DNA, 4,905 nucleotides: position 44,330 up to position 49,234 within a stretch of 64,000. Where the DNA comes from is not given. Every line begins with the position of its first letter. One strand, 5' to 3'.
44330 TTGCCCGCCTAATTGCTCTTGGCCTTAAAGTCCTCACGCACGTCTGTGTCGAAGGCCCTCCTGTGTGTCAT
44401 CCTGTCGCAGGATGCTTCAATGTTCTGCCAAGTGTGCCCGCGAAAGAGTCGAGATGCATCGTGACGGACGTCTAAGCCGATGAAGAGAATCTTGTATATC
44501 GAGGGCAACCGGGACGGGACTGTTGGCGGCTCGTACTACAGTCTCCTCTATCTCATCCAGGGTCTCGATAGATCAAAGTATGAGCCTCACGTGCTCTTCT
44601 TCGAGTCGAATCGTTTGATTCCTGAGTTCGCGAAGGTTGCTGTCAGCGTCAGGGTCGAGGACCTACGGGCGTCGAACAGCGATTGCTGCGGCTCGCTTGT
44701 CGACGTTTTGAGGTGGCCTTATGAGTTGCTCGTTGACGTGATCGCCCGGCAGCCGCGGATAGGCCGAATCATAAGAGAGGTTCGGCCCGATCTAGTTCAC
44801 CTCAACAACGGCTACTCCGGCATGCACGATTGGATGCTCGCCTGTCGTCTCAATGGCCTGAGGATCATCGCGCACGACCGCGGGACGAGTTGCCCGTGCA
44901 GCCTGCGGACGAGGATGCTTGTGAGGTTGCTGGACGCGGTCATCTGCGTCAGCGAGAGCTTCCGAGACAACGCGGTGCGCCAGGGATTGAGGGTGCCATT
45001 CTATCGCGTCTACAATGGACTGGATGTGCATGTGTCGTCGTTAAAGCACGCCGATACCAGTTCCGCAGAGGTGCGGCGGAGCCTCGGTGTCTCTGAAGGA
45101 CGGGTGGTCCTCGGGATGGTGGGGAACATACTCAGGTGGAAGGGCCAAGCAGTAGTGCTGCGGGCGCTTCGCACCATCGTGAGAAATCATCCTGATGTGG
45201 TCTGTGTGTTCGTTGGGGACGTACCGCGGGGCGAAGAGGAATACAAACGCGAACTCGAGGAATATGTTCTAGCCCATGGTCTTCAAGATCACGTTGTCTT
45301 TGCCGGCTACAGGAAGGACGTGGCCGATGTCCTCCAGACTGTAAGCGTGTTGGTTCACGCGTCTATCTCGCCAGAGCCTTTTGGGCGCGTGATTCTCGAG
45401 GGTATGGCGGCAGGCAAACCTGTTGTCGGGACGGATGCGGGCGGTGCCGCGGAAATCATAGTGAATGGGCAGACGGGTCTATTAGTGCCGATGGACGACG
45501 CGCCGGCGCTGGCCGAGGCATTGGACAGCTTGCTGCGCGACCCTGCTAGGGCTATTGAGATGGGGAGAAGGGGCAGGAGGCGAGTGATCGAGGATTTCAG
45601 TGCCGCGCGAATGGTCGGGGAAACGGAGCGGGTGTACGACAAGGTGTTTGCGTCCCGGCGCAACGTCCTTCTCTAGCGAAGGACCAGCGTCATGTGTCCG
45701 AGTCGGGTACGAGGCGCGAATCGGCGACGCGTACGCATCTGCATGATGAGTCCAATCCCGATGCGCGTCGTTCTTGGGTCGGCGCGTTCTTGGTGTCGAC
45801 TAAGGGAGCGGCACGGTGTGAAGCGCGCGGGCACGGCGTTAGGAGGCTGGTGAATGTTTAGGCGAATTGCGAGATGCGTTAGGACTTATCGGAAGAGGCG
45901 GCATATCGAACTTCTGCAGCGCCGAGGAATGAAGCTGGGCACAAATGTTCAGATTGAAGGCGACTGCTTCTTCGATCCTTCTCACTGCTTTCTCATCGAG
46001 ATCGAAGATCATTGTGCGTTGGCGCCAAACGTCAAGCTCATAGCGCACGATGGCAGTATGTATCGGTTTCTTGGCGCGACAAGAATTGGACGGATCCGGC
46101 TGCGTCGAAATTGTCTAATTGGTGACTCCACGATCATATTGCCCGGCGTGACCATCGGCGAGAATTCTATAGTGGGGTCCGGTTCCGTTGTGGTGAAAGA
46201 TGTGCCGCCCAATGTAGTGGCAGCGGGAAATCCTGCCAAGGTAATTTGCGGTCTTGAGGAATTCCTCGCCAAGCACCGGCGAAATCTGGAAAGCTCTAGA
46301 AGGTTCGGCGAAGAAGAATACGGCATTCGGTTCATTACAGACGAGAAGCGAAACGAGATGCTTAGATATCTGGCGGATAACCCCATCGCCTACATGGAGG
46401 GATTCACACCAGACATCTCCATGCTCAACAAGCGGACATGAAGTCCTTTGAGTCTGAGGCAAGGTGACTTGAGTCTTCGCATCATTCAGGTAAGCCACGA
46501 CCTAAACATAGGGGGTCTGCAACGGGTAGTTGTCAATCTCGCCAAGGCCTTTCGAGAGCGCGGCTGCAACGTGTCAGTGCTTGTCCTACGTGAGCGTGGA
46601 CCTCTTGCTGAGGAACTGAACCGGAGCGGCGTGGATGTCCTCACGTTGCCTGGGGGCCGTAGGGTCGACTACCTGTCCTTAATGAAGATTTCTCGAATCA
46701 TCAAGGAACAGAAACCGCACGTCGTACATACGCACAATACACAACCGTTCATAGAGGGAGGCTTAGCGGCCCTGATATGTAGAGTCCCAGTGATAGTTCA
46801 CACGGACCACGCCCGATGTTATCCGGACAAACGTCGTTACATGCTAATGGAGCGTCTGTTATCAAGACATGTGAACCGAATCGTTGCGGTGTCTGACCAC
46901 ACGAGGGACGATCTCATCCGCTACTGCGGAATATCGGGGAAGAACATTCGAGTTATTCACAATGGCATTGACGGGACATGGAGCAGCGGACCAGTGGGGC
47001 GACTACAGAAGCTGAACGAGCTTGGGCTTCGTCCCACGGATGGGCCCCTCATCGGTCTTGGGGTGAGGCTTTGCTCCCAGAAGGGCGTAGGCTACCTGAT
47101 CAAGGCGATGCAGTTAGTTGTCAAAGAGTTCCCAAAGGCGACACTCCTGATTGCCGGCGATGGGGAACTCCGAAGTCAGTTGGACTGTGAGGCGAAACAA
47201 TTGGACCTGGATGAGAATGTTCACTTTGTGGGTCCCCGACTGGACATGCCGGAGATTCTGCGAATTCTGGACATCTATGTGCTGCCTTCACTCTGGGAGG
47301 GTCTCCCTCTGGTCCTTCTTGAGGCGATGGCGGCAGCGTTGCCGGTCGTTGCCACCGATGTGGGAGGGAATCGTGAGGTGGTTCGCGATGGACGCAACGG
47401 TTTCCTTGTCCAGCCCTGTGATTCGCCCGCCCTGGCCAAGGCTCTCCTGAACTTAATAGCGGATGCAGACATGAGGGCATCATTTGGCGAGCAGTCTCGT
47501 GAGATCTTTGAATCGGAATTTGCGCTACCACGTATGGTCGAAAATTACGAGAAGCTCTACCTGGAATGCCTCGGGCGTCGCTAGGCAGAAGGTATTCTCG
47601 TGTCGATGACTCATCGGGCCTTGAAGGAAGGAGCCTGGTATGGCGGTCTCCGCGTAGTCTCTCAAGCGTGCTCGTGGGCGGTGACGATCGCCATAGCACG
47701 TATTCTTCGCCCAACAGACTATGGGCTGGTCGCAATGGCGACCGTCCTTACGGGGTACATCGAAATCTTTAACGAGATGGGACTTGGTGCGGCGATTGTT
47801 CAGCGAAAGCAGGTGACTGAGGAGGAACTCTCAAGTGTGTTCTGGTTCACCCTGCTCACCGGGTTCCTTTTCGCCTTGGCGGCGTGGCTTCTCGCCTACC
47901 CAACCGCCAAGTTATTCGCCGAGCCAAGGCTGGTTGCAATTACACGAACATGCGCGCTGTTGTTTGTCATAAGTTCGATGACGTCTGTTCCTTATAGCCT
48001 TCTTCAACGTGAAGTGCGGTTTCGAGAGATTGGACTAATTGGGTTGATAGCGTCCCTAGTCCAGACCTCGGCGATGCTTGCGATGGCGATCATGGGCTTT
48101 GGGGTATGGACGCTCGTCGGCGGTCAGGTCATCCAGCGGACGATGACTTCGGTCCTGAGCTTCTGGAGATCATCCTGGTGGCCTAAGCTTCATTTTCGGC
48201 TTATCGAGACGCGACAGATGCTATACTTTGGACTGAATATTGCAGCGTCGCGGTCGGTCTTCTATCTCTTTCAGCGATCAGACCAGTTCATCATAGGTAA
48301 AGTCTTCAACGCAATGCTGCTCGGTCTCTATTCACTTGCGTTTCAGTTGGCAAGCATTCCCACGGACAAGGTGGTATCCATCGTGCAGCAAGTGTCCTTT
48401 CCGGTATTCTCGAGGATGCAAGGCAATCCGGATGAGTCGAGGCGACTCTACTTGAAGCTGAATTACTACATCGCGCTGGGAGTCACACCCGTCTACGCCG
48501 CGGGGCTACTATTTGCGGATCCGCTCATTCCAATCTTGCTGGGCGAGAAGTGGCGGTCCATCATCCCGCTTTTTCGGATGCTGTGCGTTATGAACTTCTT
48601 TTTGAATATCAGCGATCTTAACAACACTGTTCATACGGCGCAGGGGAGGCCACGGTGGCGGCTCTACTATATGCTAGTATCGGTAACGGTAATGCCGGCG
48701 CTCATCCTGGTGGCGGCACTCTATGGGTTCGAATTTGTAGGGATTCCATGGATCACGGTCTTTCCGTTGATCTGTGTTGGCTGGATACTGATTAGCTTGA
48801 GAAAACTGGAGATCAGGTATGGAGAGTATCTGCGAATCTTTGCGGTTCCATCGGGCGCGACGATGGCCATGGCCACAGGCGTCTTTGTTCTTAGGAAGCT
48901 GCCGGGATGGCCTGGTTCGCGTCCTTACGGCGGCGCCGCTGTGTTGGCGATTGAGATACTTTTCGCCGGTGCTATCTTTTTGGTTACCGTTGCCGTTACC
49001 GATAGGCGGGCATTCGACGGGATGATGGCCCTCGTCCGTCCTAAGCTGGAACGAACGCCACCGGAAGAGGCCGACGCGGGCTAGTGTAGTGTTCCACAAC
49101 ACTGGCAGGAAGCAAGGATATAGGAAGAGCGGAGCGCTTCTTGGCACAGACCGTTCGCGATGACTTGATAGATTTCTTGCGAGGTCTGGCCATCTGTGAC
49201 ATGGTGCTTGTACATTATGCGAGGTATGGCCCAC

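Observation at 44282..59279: About 15-kb lower-GC glycan-assembly cassette embedded inside the high-GC XrtA locus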

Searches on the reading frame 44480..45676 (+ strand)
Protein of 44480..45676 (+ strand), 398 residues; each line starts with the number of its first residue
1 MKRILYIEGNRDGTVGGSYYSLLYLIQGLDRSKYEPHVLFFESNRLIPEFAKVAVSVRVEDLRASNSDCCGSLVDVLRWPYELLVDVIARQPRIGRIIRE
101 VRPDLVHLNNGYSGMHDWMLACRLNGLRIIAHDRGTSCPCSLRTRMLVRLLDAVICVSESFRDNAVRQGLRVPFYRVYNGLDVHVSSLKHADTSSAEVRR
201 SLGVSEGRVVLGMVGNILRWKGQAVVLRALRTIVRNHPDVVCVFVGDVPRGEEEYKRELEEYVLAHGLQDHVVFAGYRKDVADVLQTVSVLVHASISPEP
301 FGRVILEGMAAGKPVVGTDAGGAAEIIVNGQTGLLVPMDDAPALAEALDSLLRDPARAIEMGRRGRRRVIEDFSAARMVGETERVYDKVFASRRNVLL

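Call 4: search_protein_families(library=pfam, proteins=[window:44480-45676:+], max_evalue=0.01)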
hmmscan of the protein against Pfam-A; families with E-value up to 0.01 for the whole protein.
window:44480-45676:+ (398 aa): 7 families
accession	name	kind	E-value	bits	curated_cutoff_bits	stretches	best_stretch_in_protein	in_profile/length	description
PF00534.26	Glycos_transf_1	-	1.2e-40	139.3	26.4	1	197-367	4-171/172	Glycosyl transferases group 1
PF13692.12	Glyco_trans_1_4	-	2.4e-34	119.1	27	1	210-354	3-142/142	Glycosyl transferases group 1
PF13439.12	Glyco_transf_4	-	8.4e-14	52.4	28.5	1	15-183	1-168/170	Glycosyltransferase Family 4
PF20706.3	GT4-conflict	-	1.4e-07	31.3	26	1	213-374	202-377/385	Family 4 Glycosyltransferase in conflict systems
PF13524.12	Glyco_trans_1_2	-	2.2e-07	31.4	25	1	231-379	7-139/144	Glycosyl transferase-like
PF13579.12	Glyco_trans_4_4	-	1.2e-06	29.4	29.7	1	20-171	5-148/158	Glycosyl transferase 4-like domain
PF13477.12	Glyco_trans_4_2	-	0.0054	17.3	23.4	0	73-130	44-103/139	Glycosyl transferase 4-like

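Call 37: search_protein_families(library=ncbifam, proteins=[window:44480-45676:+], max_evalue=0.00001)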
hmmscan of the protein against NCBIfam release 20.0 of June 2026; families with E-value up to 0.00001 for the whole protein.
window:44480-45676:+ (398 aa): 32 families (the best 25 are shown)
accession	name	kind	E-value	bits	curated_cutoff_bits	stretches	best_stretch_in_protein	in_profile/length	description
TIGR03088.1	stp2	hypoth_equivalog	4.7e-40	137.8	409.05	1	91-389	70-373/374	TIGR03088 family PEP-CTERM/XrtA system glycosyltransferase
TIGR02149.1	glgA_Coryne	subfamily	2.3e-34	119.2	302.4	1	149-389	143-390/391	glycogen synthase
NF041876.1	EPS_EpsE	equivalog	8.2e-34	117.5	400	1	211-377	217-384/389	exopolysaccharide biosynthesis GT4 family glycosyltransferase EpsE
TIGR03999.1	thiol_BshA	equivalog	4.4e-28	98.3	273.7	1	150-389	144-373/375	N-acetyl-alpha-D-glucosaminyl L-malate synthase BshA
TIGR04063.1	stp3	hypoth_equivalog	1.1e-27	97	442.05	1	132-389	132-395/397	TIGR04063 family PEP-CTERM/XrtA system glycosyltransferase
TIGR03449.1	mycothiol_MshA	equivalog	3e-24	85.7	462.5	1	189-389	203-403/406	D-inositol-3-phosphate glycosyltransferase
NF038011.1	PelF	equivalog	3.3e-22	79.2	100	1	206-386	304-489/489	GT4 family glycosyltransferase PelF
TIGR04047.1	MSMEG_0565_glyc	hypoth_equivalog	4.8e-21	75.3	259.85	1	151-362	139-351/373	MSMEG_0565 family glycosyltransferase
NF053787.1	GlcN_PG_synth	equivalog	2.5e-18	66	480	1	150-389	143-359/361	N-acetylglucosaminyl phosphatidylglycerol synthase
NF038298.1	EPS_HpsO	equivalog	4.6e-15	55.3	575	1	190-387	183-385/388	hormogonium polysaccharide biosynthesis glycosyltransferase HpsO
TIGR04157.1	glyco_rSAM_CFB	subfamily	1.2e-14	54.1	400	1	144-381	163-401/406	TIGR04157 family glycosyltransferase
NF011726.0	PRK15179.1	equivalog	2.8e-14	52.4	733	1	174-387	484-692/694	Vi polysaccharide biosynthesis protein TviE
NF047684.1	TeichurnBiosyTuaC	equivalog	8.1e-14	51.3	550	1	148-389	162-389/391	teichuronic acid biosynthesis protein TuaC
NF038229.1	Glyco4_Geo_Pelo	equivalog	8.6e-14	51.3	400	1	209-390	162-337/338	GPMC system family 4 glycosyltransferase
NF012028.0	PRK15484.1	subfamily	3e-13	49.6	618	1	191-388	176-377/380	lipopolysaccharide N-acetylglucosaminyltransferase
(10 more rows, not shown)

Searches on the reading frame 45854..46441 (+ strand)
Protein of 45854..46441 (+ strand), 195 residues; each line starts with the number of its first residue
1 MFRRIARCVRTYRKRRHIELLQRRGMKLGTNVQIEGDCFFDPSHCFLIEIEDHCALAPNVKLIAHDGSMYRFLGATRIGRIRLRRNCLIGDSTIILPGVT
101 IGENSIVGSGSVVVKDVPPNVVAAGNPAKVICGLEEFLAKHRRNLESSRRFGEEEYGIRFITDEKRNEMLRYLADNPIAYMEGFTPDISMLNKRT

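Call 4: search_protein_families(library=pfam, proteins=[window:45854-46441:+], max_evalue=0.01)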
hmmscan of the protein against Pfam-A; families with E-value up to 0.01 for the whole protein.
window:45854-46441:+ (195 aa): 2 families
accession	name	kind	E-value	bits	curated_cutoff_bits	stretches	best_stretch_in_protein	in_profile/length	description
PF00132.30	Hexapep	-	3e-11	43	27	1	83-113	4-34/36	Bacterial transferase hexapeptide (six repeats)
PF14602.12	Hexapep_2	-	2.3e-06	27.7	27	1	86-113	7-32/34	Hexapeptide repeat of succinyl-transferase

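Call 37: search_protein_families(library=ncbifam, proteins=[window:45854-46441:+], max_evalue=0.00001)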
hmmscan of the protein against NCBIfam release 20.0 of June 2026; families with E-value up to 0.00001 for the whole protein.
window:45854-46441:+ (195 aa): 29 families (the best 25 are shown)
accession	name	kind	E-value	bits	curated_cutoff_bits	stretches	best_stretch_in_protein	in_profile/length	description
NF007076.0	PRK09527.1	equivalog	1.7e-17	63.5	347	1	48-135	96-186/203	galactoside O-acetyltransferase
NF007499.0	PRK10092.1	equivalog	2.8e-17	63.1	314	1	28-132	76-181/183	maltose O-acetyltransferase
NF058585.1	HptprglPActTf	PfamEq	3.1e-16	59.4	300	1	25-140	55-166/172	heptaprenylglyceryl phosphate O-acetyltransferase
TIGR03570.1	NeuD_NnaD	subfamily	3.5e-16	59.4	160.8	1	48-129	118-202/202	NeuD/PglB/VioB family sugar acetyltransferase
NF007240.0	PRK09677.1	equivalog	6.2e-14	51.9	243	1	81-132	131-182/192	putative lipopolysaccharide biosynthesis O-acetyl transferase WbbJ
TIGR03532.1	DapD_Ac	equivalog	2.6e-13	50.1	231.75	1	82-145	162-224/231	2,3,4,5-tetrahydropyridine-2,6-dicarboxylate N-acetyltransferase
NF007797.0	PRK10502.1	subfamily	4.3e-13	49.3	192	1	47-131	92-176/183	WcaF family extracellular polysaccharide biosynthesis acetyltransferase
NF041874.1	EPS_EpsC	equivalog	1.2e-12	47.9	150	1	24-131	60-164/168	serine O-acetyltransferase EpsC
NF050158.1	CarbAnhydGPos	equivalog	2.4e-12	46.9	250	1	49-137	56-146/172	gamma carbonic anhydrase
TIGR03308.1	phn_thr-fam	hypoth_equivalog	1e-11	45.1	201.65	1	79-131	107-159/204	phosphonate metabolim protein, transferase hexapeptide repeat family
NF000311.1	Vat_ABCDEFH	equivalog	7.5e-11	42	300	1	82-131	112-161/201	Vat family streptogramin A O-acetyltransferase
NF033468.1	stregram_VatI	exception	1e-09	38.5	415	1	86-131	118-163/208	streptogramin A O-acetyltransferase Vat(I)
NF000490.1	chloram_CatB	equivalog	1.8e-09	37.2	350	1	78-131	108-161/210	type B chloramphenicol O-acetyltransferase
NF000111.1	stregram_VatD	exception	2.5e-09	37.2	400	1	85-131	118-164/209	streptogramin A O-acetyltransferase Vat(D)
NF000147.1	stregram_VatF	exception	6.4e-09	35.6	400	1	84-131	124-171/221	streptogramin A O-acetyltransferase Vat(F)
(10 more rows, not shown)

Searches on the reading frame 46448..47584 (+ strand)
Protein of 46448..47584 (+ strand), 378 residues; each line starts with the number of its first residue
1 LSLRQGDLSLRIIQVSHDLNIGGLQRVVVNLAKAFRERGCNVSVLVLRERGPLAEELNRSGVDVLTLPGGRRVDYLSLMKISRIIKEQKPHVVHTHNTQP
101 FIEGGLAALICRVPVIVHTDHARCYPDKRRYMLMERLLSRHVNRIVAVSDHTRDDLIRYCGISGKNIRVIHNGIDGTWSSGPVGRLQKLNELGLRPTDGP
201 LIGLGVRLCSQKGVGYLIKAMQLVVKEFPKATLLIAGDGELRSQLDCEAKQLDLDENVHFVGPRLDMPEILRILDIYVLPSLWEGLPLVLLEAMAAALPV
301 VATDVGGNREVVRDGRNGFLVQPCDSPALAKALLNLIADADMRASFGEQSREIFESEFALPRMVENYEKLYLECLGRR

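Call 4: search_protein_families(library=pfam, proteins=[window:46448-47584:+], max_evalue=0.01)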
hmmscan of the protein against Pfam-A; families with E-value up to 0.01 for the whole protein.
window:46448-47584:+ (378 aa): 7 families
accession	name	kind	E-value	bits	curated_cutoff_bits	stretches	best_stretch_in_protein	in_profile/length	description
PF00534.26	Glycos_transf_1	-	3.7e-43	147.5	26.4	1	201-352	17-171/172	Glycosyl transferases group 1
PF13692.12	Glyco_trans_1_4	-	1.7e-40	139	27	1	207-339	9-142/142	Glycosyl transferases group 1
PF13439.12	Glyco_transf_4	-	1.7e-34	119.7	28.5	1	21-175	1-167/170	Glycosyltransferase Family 4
PF13579.12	Glyco_trans_4_4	-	4.5e-23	82.8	29.7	1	22-173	1-158/158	Glycosyl transferase 4-like domain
PF13477.12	Glyco_trans_4_2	-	9.2e-11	42.5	23.4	1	28-144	13-131/139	Glycosyl transferase 4-like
PF20706.3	GT4-conflict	-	2.3e-07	30.6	26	1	212-315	212-323/385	Family 4 Glycosyltransferase in conflict systems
PF16994.11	Glyco_trans_4_5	-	1.9e-06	28.2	26.6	1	11-66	4-59/172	Glycosyl-transferase family 4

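Call 37: search_protein_families(library=ncbifam, proteins=[window:46448-47584:+], max_evalue=0.00001)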
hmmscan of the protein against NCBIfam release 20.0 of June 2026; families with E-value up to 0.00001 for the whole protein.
window:46448-47584:+ (378 aa): 41 families (the best 25 are shown)
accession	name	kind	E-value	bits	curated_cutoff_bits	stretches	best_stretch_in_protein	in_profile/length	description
TIGR03088.1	stp2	hypoth_equivalog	1.5e-68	231.5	409.05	1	11-374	3-373/374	TIGR03088 family PEP-CTERM/XrtA system glycosyltransferase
TIGR03999.1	thiol_BshA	equivalog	7.2e-34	117.3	273.7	1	80-374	75-373/375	N-acetyl-alpha-D-glucosaminyl L-malate synthase BshA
TIGR02149.1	glgA_Coryne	subfamily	2.5e-33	115.8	302.4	1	88-372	82-388/391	glycogen synthase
TIGR04063.1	stp3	hypoth_equivalog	9.1e-32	110.4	442.05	1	80-373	83-394/397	TIGR04063 family PEP-CTERM/XrtA system glycosyltransferase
TIGR04157.1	glyco_rSAM_CFB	subfamily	1e-29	103.7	400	1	135-371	163-406/406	TIGR04157 family glycosyltransferase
NF041876.1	EPS_EpsE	equivalog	2.6e-29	102.7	400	1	207-360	222-382/389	exopolysaccharide biosynthesis GT4 family glycosyltransferase EpsE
NF038229.1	Glyco4_Geo_Pelo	equivalog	5.7e-25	88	400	1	55-374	25-336/338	GPMC system family 4 glycosyltransferase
TIGR03449.1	mycothiol_MshA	equivalog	4.7e-24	85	462.5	1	132-372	155-401/406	D-inositol-3-phosphate glycosyltransferase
NF011726.0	PRK15179.1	equivalog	3.8e-23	81.7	733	1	79-370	390-690/694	Vi polysaccharide biosynthesis protein TviE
NF038011.1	PelF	equivalog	2.4e-22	79.7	100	1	133-371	249-489/489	GT4 family glycosyltransferase PelF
TIGR04047.1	MSMEG_0565_glyc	hypoth_equivalog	2.1e-19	69.9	259.85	1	29-349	19-350/373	MSMEG_0565 family glycosyltransferase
NF047684.1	TeichurnBiosyTuaC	equivalog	6e-19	68.2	550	1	87-371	106-386/391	teichuronic acid biosynthesis protein TuaC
NF050063.1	ProtGlycPglJ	equivalog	6.6e-19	68.3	500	1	135-351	138-344/363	N-acetylgalactosamine-N,N'-diacetylbacillosaminyl-diphospho-undecaprenol 4-alpha-N-acetylgalactosaminyltransferase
NF050056.1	ProtGlycPglH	equivalog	7e-19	68.1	600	1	17-353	8-333/354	GalNAc-alpha-(1->4)-GalNAc-alpha-(1->3)-diNAcBac-PP-undecaprenol alpha-1,4-N-acetyl-D-galactosaminyltransferase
NF041010.1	glycosy_Agl16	equivalog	3.4e-17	62.4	575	1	71-354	54-332/352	glycosylation protein Agl16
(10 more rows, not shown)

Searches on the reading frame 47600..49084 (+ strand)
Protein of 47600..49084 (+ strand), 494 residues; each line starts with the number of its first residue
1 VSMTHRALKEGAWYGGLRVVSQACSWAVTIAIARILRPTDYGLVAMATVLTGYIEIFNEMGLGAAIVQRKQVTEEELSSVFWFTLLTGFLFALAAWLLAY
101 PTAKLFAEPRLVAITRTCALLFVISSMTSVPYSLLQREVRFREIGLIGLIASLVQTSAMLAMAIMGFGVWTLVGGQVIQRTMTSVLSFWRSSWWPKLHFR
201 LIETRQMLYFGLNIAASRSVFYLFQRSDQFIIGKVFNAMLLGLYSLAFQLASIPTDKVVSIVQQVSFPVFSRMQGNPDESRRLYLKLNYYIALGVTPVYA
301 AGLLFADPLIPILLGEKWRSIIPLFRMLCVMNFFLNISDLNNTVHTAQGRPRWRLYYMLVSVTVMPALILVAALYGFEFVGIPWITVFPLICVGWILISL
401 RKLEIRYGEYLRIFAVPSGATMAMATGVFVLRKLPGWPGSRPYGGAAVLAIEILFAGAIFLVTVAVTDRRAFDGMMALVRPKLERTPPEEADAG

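Call 4: search_protein_families(library=pfam, proteins=[window:47600-49084:+], max_evalue=0.01)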
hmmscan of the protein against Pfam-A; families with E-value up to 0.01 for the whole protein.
window:47600-49084:+ (494 aa): 2 families
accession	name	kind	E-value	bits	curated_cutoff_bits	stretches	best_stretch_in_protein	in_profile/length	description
PF13440.11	Polysacc_synt_3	-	1.3e-80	271.3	23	1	32-323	2-293/293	Polysaccharide biosynthesis protein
PF01943.22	Polysacc_synt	-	1.8e-40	139.6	28.2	1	9-274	3-274/274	Polysaccharide biosynthesis protein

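Call 37: search_protein_families(library=ncbifam, proteins=[window:47600-49084:+], max_evalue=0.00001)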
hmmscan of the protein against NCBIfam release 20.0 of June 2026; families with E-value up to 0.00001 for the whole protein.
window:47600-49084:+ (494 aa): 3 families
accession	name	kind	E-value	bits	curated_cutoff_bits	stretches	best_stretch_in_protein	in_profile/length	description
NF007773.0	PRK10459.1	equivalog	1.5e-72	245.2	273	1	1-475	1-475/492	MOP flippase family protein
NF047674.1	TeichurnBiosyTuaB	equivalog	4.8e-59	200.6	580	1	29-433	30-437/469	teichuronic acid biosynthesis protein TuaB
NF058658.1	Oglyco_Wzx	exception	4.6e-48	164.4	720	1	11-399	13-398/478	O-glycosylation flippase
